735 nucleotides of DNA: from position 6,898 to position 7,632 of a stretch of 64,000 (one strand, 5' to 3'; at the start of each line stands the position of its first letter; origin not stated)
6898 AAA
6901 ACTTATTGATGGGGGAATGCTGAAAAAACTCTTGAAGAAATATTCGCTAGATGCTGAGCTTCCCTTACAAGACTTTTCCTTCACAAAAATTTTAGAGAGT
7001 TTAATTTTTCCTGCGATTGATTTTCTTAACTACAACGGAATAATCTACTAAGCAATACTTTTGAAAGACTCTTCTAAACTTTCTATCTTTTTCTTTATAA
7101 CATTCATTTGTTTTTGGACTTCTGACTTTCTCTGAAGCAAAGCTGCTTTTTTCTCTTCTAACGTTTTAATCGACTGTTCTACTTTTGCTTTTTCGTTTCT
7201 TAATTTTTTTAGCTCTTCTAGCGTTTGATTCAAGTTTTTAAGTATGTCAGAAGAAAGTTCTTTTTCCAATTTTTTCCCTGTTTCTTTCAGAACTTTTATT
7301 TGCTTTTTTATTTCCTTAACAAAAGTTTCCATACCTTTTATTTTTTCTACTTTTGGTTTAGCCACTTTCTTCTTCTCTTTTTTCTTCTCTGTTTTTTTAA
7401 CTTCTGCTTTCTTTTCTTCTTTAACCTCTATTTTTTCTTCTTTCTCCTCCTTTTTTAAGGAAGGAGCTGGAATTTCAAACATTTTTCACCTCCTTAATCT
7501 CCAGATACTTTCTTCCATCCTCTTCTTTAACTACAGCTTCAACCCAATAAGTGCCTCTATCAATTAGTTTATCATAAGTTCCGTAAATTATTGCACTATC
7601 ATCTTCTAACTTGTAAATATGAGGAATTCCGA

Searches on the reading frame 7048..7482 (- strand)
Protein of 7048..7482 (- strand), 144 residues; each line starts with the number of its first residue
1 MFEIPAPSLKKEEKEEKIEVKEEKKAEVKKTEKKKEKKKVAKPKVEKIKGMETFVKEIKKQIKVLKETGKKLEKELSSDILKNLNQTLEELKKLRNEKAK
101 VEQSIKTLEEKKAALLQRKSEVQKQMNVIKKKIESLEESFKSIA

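Call 33: search_protein_families(library=pfam, proteins=[window:7048-7482:-], max_evalue=0.001)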
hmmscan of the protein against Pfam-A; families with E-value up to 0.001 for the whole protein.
window:7048-7482:- (144 aa): 1 family
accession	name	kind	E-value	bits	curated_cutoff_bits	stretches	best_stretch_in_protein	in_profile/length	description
PF17675.6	APG6_N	-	0.00023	22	45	1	49-143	26-121/132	Apg6 coiled-coil region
